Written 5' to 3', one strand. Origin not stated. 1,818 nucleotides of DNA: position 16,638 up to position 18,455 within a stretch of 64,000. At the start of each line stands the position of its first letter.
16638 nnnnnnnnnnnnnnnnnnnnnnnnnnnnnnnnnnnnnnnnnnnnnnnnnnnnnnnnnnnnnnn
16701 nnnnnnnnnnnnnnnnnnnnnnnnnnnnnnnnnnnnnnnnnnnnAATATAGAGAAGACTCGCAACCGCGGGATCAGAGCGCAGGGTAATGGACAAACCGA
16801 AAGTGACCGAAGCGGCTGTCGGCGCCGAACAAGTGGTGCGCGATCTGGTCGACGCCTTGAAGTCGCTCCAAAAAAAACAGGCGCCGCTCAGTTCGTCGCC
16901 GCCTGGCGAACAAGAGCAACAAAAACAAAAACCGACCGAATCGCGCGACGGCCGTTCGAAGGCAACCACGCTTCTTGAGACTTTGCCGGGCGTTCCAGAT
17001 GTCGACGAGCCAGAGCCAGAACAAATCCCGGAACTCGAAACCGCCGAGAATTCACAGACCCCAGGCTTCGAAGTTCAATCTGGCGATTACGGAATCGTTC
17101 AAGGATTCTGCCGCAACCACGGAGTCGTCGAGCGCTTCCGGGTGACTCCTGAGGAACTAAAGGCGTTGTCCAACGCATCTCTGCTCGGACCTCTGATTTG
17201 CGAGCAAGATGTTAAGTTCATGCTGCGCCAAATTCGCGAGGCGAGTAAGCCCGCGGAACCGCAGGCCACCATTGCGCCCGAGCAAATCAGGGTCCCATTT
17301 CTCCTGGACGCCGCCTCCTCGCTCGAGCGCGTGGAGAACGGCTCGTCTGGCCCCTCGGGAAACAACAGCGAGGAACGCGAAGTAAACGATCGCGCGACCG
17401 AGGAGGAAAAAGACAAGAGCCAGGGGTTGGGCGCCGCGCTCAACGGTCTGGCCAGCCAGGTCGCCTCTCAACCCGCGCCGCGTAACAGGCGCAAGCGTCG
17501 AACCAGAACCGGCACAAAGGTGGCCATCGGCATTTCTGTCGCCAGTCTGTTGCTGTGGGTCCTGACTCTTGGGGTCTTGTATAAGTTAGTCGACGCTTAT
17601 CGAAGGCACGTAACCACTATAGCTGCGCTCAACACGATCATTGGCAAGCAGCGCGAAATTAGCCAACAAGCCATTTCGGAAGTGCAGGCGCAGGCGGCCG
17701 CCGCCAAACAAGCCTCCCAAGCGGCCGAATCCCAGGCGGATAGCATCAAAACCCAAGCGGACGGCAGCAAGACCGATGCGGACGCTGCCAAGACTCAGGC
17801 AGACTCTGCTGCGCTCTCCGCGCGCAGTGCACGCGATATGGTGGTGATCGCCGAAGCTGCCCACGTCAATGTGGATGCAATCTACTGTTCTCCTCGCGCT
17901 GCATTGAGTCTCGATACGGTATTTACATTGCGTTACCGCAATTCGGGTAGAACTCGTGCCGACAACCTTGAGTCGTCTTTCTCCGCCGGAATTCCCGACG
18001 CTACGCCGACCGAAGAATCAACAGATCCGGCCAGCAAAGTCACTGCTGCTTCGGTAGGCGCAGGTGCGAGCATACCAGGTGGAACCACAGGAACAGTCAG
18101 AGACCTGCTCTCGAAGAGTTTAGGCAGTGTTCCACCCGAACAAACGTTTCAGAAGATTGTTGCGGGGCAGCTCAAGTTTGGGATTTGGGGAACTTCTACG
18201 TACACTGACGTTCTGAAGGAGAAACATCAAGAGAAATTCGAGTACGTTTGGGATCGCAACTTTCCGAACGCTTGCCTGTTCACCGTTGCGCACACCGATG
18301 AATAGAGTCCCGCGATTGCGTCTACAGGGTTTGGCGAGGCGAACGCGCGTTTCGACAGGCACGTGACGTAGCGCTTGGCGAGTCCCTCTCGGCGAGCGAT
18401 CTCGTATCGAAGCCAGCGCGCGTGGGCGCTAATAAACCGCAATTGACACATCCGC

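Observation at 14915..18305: Lower-GC islet with a triplicated family of proline-punctuated helical-repeat proteins and a bitopic coiled-coil membrane protein, none recognisable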

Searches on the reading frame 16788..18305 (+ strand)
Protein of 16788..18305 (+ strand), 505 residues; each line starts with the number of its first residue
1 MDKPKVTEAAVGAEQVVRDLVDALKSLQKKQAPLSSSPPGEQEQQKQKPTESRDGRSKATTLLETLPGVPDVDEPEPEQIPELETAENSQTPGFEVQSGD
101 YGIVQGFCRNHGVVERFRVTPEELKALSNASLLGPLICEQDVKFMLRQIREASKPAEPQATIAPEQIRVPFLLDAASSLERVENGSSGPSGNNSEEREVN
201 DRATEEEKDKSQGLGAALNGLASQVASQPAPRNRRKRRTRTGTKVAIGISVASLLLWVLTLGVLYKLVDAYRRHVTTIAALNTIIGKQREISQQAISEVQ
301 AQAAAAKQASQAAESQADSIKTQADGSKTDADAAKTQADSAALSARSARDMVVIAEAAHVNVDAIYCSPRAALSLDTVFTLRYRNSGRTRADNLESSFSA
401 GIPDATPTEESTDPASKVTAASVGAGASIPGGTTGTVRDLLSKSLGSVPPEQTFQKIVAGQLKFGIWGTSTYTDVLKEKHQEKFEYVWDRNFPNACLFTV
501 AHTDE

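Call 3: search_protein_families(library=pfam, proteins=[window:16788-18305:+], max_evalue=1)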
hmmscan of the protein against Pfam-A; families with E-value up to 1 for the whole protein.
window:16788-18305:+ (505 aa): 3 families
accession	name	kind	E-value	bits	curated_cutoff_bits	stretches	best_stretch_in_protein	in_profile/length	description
PF23242.1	AAA_lid_TRIP13_C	-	0.17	12.6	27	1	303-365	31-93/110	TRIP13-like, AAA+ ATPase lid C-terminal domain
PF19887.4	DUF6360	-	0.41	11.3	23.8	1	305-357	32-84/91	Family of unknown function (DUF6360)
PF11839.13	Alanine_zipper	-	0.73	10.6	23.1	0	295-348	2-55/69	Alanine-zipper, major outer membrane lipoprotein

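Call 4: search_protein_families(library=ncbifam, proteins=[window:16788-18305:+], max_evalue=1)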
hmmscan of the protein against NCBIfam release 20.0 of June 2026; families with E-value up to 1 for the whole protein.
window:16788-18305:+ (505 aa): 2 families
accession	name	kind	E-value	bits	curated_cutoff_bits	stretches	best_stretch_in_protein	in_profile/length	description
NF001384.0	PRK00279.2-2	equivalog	0.062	13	152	1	239-312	57-130/191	adenylate kinase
NF040598.1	Ala_zip_lipo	subfamily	0.25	11.9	43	1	292-342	27-77/90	Lpp/OprI family alanine-zipper lipoprotein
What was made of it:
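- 17508..17858 (+): D residues 241-357: TM helix (245-263) continuous with an Ala/Gln/Asp-rich coiled-coil stalk, inferred to be periplasmic. Alanine-zipper/Lpp models score only E 0.25-0.73 (calls 3, 4).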

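Call 7: find_homologous_proteins(query=window:16788-18305:+, max_evalue=0.001)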
Query window:16788-18305:+ (505 aa): 102 proteins with E <= 0.001 among 8000 candidates.
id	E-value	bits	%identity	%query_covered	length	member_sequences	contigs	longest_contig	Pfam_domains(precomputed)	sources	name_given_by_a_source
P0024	8.6e-288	973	90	100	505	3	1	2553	-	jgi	jgi:hypothetical protein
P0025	2.1e-286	968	90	100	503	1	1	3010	-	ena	-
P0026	1.3e-285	966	91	99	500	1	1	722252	-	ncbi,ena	-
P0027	1.6e-284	962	89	100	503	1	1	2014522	-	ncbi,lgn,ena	-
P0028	7.5e-283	956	89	100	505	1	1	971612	-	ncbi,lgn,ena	-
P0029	4.3e-281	951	89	99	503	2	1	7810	-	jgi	-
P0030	1.1e-279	946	88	99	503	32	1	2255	-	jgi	jgi:hypothetical protein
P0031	1.8e-279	945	88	100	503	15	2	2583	-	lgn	-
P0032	2.0e-279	945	88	99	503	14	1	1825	-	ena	-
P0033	2.7e-279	945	89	99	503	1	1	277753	-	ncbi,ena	-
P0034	4.3e-279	944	88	100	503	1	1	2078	-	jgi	jgi:hypothetical protein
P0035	1.3e-278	942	88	100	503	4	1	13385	-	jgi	jgi:hypothetical protein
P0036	3.4e-277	938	89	99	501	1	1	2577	-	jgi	jgi:hypothetical protein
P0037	5.8e-277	937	88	99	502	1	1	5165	-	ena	-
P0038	3.2e-276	935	88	99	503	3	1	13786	-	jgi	jgi:hypothetical protein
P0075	1.0e-261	887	83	100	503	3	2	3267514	-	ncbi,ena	-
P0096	4.7e-211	720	71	100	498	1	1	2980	-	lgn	-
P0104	2.8e-125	437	50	100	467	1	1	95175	-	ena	-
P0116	4.5e-120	420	49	100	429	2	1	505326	-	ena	-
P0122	8.8e-79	284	51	59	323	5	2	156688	-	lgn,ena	-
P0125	4.1e-6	44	29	42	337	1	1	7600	-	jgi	jgi:hypothetical protein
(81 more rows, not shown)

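Call 9: find_encoding_contigs(protein=P0104, flank=8000, max_places=3)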
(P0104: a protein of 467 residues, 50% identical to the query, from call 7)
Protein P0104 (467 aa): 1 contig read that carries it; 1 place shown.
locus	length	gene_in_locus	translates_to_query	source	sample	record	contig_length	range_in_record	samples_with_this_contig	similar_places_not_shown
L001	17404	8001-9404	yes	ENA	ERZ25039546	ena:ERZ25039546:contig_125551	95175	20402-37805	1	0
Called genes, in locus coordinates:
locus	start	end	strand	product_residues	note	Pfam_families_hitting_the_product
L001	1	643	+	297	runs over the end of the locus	PF16269:DUF4922, PF26216:GDPGP1_C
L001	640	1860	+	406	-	PF08486:SpoIID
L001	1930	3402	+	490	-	PF00773:RNB, PF18614:RNase_II_C_S1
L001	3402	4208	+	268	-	PF18306:LDcluster4, PF03641:Lysine_decarbox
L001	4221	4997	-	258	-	PF03372:Exo_endo_phos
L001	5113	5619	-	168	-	-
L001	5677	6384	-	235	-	-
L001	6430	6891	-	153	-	-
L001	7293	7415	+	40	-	-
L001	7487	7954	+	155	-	-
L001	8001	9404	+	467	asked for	-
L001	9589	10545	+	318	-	PF03992:ABM (weak), PF27539:Y2318_C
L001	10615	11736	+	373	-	-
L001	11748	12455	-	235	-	PF01161:PBP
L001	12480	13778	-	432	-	PF04966:OprB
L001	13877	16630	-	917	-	PF00111:Fer2 (faint), PF01799:Fer2_2, PF01315:Ald_Xan_dh_C, PF02738:MoCoBD_1, PF20256:MoCoBD_2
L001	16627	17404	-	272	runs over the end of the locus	PF00941:FAD_binding_5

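Call 10: find_encoding_contigs(protein=P0116, flank=8000, max_places=3)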
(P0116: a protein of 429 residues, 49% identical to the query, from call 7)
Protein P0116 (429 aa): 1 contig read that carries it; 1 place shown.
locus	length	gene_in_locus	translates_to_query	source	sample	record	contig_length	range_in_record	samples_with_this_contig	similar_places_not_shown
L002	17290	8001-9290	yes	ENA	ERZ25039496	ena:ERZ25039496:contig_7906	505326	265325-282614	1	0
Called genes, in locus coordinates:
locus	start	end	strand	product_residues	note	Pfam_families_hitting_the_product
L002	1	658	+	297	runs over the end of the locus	PF16269:DUF4922, PF26216:GDPGP1_C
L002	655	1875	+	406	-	PF08486:SpoIID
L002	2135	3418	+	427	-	PF00773:RNB, PF18614:RNase_II_C_S1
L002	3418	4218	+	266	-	PF18306:LDcluster4, PF03641:Lysine_decarbox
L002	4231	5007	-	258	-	PF03372:Exo_endo_phos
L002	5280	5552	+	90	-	-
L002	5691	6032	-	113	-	-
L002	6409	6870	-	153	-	-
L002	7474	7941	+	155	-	-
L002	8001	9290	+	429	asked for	-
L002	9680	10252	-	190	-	PF08713:DNA_alkylation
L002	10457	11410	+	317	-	PF01436:NHL (faint)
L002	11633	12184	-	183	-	PF20589:DUF6790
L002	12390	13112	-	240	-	PF23441:SDR, PF00106:adh_short, PF13561:adh_short_C2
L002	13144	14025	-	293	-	PF01073:3Beta_HSD (weak), PF01370:Epimerase, PF04321:RmlD_sub_bind, PF05368:NmrA, PF13460:NAD_binding_10, PF16363:GDP_Man_Dehyd (weak)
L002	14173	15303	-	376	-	PF08240:ADH_N, PF00107:ADH_zinc_N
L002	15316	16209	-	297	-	PF00248:Aldo_ket_red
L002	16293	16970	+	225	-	PF00440:TetR_N, PF17918:TetR_C_15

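Call 12: find_encoding_contigs(protein=P0122, flank=8000, max_places=3)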
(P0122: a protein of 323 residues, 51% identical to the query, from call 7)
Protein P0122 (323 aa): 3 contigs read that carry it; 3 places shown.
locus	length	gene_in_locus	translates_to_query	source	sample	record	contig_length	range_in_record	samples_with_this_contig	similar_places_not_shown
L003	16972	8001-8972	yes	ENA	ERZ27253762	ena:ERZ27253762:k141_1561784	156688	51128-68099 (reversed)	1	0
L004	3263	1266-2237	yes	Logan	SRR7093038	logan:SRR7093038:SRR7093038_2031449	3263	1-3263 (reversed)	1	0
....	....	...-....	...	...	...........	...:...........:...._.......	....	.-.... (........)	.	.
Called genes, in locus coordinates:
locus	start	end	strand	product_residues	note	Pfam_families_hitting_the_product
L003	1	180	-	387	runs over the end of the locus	PF12704:MacB_PCD, PF02687:FtsX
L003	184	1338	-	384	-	PF02687:FtsX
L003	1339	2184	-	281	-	PF04072:LCM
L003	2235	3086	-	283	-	PF00561:Abhydrolase_1, PF00975:Thioesterase, PF12146:Hydrolase_4, PF12697:Abhydrolase_6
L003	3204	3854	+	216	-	PF01323:DSBA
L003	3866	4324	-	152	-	PF12844:HTH_19, PF13560:HTH_31, PF01381:HTH_3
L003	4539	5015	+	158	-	-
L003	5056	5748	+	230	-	-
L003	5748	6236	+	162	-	-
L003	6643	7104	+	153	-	-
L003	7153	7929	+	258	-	-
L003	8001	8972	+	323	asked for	-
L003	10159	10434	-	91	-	-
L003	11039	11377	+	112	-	PF15780:ASH, PF22073:Cep192_D4, PF22544:HYDIN_VesB_CFA65-like_Ig, PF07610:DUF1573 (faint), PF12371:TMEM131_like_N (weak)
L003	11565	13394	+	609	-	PF02543:Carbam_trans_N, PF16861:Carbam_trans_C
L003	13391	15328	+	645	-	PF00501:AMP-binding, PF13193:AMP-binding_C, PF00550:PP-binding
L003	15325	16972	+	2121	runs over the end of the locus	PF00109:ketoacyl-synt, PF02801:Ketoacyl-synt_C, PF16197:KAsynt_C_assoc, PF22336:RhiE-like_linker, PF22621:CurL-like_PKS_C, PF00698:Acyl_transf_1, PF21394:Beta-ketacyl_N, PF00106:adh_short, +6 more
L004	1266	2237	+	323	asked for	-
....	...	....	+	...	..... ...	-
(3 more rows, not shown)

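Call 13: find_encoding_contigs(protein=P0125, flank=8000, max_places=3)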
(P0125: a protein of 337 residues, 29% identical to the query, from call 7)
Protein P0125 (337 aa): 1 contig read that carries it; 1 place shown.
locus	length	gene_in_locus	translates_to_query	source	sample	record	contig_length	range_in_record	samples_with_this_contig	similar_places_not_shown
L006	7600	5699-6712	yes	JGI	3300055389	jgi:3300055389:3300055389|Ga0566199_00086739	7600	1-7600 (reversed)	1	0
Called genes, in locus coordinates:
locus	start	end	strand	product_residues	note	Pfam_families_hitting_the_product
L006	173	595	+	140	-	-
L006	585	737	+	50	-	-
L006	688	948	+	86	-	-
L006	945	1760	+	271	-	PF08401:ArdcN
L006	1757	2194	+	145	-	PF04002:RadC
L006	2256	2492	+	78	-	-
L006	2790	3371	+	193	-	PF00239:Resolvase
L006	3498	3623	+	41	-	-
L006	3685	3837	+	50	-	-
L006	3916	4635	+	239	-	-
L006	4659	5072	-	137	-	-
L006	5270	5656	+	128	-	-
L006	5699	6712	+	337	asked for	-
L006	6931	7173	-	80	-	-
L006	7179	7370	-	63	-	-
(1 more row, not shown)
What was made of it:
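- The most distant D relative, P0125, lies on a contig with ArdC, RadC and a resolvase (call 13).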

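Call 20: search_protein_families(library=padloc, proteins=[window:16788-18305:+, L001:5677-6384:-, L003:7153-7929:+, L003:5056-5748:+, P0125], max_evalue=0.1)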
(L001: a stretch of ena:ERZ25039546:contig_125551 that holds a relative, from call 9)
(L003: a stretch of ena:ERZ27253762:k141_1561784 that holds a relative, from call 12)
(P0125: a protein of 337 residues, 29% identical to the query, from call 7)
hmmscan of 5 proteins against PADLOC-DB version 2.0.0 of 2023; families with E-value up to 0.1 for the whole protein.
window:16788-18305:+ (505 aa): 0 families

L001:5677-6384:- (235 aa): 0 families

L003:7153-7929:+ (258 aa): 0 families

L003:5056-5748:+ (230 aa): 0 families

P0125 (337 aa): 0 families

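Call 21: search_protein_families(library=phrogs, proteins=[window:16788-18305:+, L001:5677-6384:-, L003:7153-7929:+, L003:5056-5748:+, P0125], max_evalue=0.1)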
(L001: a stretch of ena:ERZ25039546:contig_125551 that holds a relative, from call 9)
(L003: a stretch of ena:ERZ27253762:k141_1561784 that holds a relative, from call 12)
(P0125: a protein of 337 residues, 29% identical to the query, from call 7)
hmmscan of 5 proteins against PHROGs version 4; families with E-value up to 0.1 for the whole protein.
window:16788-18305:+ (505 aa): 4 families
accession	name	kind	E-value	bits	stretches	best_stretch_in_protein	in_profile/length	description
phrog_156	-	head and packaging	0.0024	17.3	1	288-346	572-633/681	portal protein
phrog_4242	-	tail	0.0098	16.2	1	292-357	252-317/628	tail fiber protein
phrog_6256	-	tail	0.059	13.4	1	283-361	161-240/686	tail fiber protein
phrog_25788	-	tail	0.059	13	1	293-350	72-129/603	tail fiber protein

L001:5677-6384:- (235 aa): 0 families

L003:7153-7929:+ (258 aa): 0 families

L003:5056-5748:+ (230 aa): 0 families

P0125 (337 aa): 0 families

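Call 38: predict_structure(alignment_id=A2)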
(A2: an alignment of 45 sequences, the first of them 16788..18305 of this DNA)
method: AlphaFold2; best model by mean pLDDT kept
length: 505 residues; sequences in the alignment: 45
mean_pLDDT: 56.0   pTM: 0.36
mean pLDDT of the five models: 56.0, 54.7, 54.2, 53.1, 50.6
residues with pLDDT >= 90: 8; 70-90: 151; 50-70: 136; < 50: 210
segments of 3 or more residues with pLDDT < 50: 1-14, 29-99, 155-244, 284-286, 407-415, 497-505
pLDDT, mean of each block of 10 residues (from residue 1): 33 50 52 32 31 26 26 29 26 37 60 63 69 54 71 51 32 31 30 29 28 28 32 36 53 72 62 52 49 60 68 70 61 74 66 70 84 85 87 87 63 53 85 86 79 86 86 86 81 51 30
secondary structure, 60 per line:
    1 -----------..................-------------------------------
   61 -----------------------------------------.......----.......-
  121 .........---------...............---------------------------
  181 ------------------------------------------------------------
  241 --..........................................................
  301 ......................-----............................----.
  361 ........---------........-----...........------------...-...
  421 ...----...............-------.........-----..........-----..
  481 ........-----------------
elements in order: H12-29 E102-108 E113-119 H121-129 H139-153 H243-322 H328-355 E360-368 E378-385 E391-401 E418-423 E428-436 H437-442 H450-458 E464-473 E479-488
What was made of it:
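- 16788..17255 (+): D residues 1-156: cytoplasmic N-domain. It consists of an N-terminal amphipathic helix (12-29), an acidic disordered linker, and a small beta-hairpin plus two helices (100-153) with the core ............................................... AlphaFold (call 38).
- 17508..17858 (+): One helix 243-355 in the model (call 38).
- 17859..18305 (+): D residues 358-505: Ig-like beta-sandwich head with invariant motifs (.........A; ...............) and two >90% conserved Cys (367, 496). pLDDT ~85 (call 38).
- Checked: AlphaFold gives a continuous helix 243-355 and a beta-sandwich 360-490 at pLDDT ~85 (call 38).
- D's domains come from the AlphaFold model (call 38).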

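Call 46: fold_search(model_id=the predicted structure, library=pdb)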
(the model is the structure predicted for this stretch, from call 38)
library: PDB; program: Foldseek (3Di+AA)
matches with E <= 10: 539; with E <= 0.001: 0
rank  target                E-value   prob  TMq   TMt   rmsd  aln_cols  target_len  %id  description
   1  2wll_A                3.7e-03  1.00  0.20  0.33   6.3       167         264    8  POTASSIUM CHANNEL FROM BURKHOLDERIA PSEUDOMALLEI (released 2010-06-09)
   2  2wli_B                4.2e-03  0.99  0.19  0.32   6.0       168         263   11  POTASSIUM CHANNEL FROM MAGNETOSPIRILLUM MAGNETOTACTICUM (released 2010-06-09)
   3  2wll_B                4.4e-03  0.98  0.18  0.29   7.4       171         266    8  POTASSIUM CHANNEL FROM BURKHOLDERIA PSEUDOMALLEI (released 2010-06-09)
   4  5ykf_A                6.2e-03  0.97  0.19  0.27   6.8       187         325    9  Structure of pancreatic ATP-sensitive potassium channel bound with glibenclamide and ATPgammaS (3D class1 at 4.33A) (released 2018-04-18)
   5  7u1e_A                7.4e-03  0.97  0.19  0.26   7.9       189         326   10  CryoEM structure of the pancreatic ATP-sensitive potassium channel bound to ATP with Kir6.2-CTD in the down conformati (released 2022-08-31)
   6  7u6y_B                7.4e-03  0.94  0.17  0.24  10.3       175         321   10  Cryo-EM structure of the pancreatic ATP-sensitive potassium channel in the presence of glibenclamide and ATP with Kir6 (released 2022-08-31)
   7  7w4o_A                7.8e-03  0.94  0.17  0.25   9.8       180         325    9  The structure of KATP H175K mutant in pre-open state (released 2022-06-01)
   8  7mit_B                8.7e-03  0.90  0.17  0.23   8.6       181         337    9  Vascular KATP channel: Kir6.1 SUR2B propeller-like conformation 1 (released 2021-10-13)
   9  7mit_C                8.7e-03  0.75  0.15  0.20   9.1       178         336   10  Vascular KATP channel: Kir6.1 SUR2B propeller-like conformation 1 (released 2021-10-13)
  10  7u7m_C                9.8e-03  0.96  0.19  0.26   7.1       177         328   10  Cryo-EM structure of the pancreatic ATP-sensitive potassium channel in the presence of carbamazepine and ATP with Kir6 (released 2022-08-31)
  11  7tys_C                9.8e-03  0.96  0.19  0.26   7.1       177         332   10  Cryo-EM structure of the pancreatic ATP-sensitive potassium channel bound to ATP and repaglinide with Kir6.2-CTD in th (released 2022-08-31)
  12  7tyt_B                9.8e-03  0.92  0.17  0.24  10.3       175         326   10  Cryo-EM structure of the pancreatic ATP-sensitive potassium channel bound to ATP and repaglinide with Kir6.2-CTD in th (released 2022-08-31)
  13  7mjo_C                1.2e-02  0.96  0.17  0.24   8.4       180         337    8  Vascular KATP channel: Kir6.1 SUR2B quatrefoil-like conformation 1 (released 2021-10-13)
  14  2wli_A                1.3e-02  0.90  0.17  0.25   7.3       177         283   11  POTASSIUM CHANNEL FROM MAGNETOSPIRILLUM MAGNETOTACTICUM (released 2010-06-09)
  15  9mh8_A                1.3e-02  0.80  0.14  0.20   9.6       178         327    6  CryoEM structure of G protein-gated inwardly rectifying potassium channel GIRK2 R92F (State 2) (released 2025-12-10)
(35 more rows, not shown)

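Call 60: find_encoding_contigs(protein=P0075, flank=9000, max_places=1)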
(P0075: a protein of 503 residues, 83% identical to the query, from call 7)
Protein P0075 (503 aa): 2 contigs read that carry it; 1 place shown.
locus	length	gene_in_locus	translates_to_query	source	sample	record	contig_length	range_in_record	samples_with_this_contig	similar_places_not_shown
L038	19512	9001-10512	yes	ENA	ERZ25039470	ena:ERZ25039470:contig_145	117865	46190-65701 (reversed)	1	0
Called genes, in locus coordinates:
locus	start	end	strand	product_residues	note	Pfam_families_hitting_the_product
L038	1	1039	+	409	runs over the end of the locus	PF24251:DUF7453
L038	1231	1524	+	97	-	-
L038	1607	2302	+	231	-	PF00440:TetR_N, PF17926:TetR_C_21 (weak)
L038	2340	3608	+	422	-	PF25919:BSH_CusB (faint), PF25917:BSH_RND, PF25973:BSH_CzcB (weak), PF25876:HH_MFP_RND, PF25885:HH_EMRA (weak), PF25944:Beta-barrel_RND, PF25967:RND-MFP_C, PF25989:YknX_C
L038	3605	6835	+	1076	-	PF00873:ACR_tran, PF02355:SecD_SecF_C (faint), PF03176:MMPL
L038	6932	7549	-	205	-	-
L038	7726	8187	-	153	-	-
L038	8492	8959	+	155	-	-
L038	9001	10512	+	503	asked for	-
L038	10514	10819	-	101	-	-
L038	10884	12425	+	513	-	PF00199:Catalase, PF06628:Catalase-rel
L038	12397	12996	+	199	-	PF18011:Catalase_C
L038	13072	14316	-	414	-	PF02771:Acyl-CoA_dh_N, PF02770:Acyl-CoA_dh_M, PF00441:Acyl-CoA_dh_1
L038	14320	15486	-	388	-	PF02771:Acyl-CoA_dh_N, PF02770:Acyl-CoA_dh_M, PF00441:Acyl-CoA_dh_1, PF08028:Acyl-CoA_dh_2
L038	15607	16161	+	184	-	-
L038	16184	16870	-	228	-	PF00027:cNMP_binding (weak), PF13545:HTH_Crp_2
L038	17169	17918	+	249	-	PF00027:cNMP_binding, PF13545:HTH_Crp_2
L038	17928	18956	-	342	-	PF08240:ADH_N, PF00107:ADH_zinc_N, PF13602:ADH_zinc_N_2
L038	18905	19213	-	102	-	-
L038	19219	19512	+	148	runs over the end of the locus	-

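Call 61: find_encoding_contigs(protein=P0096, flank=9000, max_places=2)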
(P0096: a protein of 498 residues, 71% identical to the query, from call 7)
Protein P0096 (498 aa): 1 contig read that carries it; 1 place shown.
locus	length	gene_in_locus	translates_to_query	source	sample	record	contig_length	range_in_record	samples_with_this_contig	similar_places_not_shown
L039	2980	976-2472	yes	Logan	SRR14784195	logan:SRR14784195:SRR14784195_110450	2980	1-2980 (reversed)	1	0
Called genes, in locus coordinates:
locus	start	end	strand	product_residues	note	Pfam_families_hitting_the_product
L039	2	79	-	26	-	?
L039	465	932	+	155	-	-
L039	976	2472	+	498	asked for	-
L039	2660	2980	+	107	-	?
